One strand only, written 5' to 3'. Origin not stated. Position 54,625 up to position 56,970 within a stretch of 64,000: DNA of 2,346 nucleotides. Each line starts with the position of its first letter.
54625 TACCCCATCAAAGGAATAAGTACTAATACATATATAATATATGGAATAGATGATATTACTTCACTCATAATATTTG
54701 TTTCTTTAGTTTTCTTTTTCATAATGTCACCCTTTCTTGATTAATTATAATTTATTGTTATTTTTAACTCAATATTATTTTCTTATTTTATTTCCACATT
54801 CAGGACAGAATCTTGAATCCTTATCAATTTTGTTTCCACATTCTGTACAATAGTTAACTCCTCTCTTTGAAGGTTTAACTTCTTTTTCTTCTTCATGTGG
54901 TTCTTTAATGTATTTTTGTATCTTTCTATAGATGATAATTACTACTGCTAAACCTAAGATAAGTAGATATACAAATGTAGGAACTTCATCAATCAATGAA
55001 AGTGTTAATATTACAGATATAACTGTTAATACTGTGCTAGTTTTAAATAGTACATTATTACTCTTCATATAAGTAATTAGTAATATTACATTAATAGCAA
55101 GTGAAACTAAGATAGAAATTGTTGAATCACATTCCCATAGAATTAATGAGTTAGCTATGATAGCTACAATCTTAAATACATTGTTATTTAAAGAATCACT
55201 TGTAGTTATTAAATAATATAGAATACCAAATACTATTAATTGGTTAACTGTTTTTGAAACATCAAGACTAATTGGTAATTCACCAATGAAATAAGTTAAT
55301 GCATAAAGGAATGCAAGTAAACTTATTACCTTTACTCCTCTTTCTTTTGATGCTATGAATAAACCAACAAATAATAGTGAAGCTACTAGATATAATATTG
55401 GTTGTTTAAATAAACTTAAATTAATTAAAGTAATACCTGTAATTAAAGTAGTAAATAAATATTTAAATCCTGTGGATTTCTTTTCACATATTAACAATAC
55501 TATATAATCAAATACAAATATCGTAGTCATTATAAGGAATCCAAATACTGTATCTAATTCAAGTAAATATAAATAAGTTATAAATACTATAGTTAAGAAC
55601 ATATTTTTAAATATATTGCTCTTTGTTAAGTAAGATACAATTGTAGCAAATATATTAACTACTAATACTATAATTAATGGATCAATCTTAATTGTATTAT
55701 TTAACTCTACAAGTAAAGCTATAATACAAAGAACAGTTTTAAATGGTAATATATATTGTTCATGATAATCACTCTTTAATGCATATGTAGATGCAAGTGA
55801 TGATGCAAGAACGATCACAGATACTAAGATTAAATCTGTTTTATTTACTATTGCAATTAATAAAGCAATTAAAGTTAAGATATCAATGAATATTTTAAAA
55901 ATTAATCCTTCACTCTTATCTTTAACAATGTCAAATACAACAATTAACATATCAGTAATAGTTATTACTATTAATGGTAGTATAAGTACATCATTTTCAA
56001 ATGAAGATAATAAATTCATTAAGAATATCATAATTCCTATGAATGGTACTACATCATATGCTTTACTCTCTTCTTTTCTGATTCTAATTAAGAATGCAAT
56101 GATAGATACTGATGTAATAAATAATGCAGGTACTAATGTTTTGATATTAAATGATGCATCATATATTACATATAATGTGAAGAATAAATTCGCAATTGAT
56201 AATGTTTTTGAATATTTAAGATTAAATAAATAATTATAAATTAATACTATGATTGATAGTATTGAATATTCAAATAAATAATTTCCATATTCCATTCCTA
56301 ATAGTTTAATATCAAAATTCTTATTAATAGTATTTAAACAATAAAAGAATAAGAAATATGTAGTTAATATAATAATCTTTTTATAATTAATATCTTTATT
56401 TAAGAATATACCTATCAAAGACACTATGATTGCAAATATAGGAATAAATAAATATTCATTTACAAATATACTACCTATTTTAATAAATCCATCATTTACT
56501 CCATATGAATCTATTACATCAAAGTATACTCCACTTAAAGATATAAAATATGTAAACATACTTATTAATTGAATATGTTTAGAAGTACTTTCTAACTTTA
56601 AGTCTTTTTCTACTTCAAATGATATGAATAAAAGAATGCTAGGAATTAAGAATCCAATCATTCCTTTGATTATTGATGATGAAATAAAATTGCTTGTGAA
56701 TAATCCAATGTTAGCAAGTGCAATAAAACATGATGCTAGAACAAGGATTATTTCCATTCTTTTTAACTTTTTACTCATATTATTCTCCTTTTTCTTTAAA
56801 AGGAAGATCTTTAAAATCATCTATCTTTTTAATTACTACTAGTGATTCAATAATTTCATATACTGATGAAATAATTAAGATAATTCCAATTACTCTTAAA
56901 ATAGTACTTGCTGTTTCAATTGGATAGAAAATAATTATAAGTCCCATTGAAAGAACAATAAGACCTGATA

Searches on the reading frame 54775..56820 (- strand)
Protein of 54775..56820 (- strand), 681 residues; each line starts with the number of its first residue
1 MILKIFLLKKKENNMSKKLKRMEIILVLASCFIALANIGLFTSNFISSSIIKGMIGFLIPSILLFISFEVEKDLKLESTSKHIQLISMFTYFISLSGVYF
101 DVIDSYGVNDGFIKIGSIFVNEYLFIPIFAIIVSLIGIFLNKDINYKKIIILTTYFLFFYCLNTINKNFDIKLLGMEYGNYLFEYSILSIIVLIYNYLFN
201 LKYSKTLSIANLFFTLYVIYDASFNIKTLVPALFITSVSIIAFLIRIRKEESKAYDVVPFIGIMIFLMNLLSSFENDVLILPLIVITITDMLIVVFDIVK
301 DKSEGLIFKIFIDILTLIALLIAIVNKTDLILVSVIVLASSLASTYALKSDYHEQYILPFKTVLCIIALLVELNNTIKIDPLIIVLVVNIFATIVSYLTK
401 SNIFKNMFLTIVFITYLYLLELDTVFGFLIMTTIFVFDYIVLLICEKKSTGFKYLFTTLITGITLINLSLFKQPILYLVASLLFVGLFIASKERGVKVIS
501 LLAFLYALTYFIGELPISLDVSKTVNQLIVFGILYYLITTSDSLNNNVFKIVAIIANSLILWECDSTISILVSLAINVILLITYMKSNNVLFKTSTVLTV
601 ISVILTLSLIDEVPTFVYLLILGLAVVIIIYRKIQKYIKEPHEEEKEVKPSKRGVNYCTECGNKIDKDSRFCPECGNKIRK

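Call 31: search_protein_families(library=pfam, proteins=[window:54775-56820:-], max_evalue=0.001)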
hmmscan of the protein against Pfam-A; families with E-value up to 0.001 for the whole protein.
window:54775-56820:- (681 aa): 4 families
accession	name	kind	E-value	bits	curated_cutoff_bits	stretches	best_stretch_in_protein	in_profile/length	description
PF13240.11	Zn_Ribbon_1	-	5.4e-07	29.7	25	1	657-678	1-22/23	zinc-ribbon domain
PF13248.11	Zn_ribbon_3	-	7e-06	25.8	27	1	657-679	4-26/26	zinc-ribbon domain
PF17032.10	Zn_ribbon_15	-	2.4e-05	25.5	28.9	1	652-676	49-73/73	zinc-ribbon family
PF12773.13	DZR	-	0.00024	21.7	27.3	1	658-680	1-23/45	Double zinc ribbon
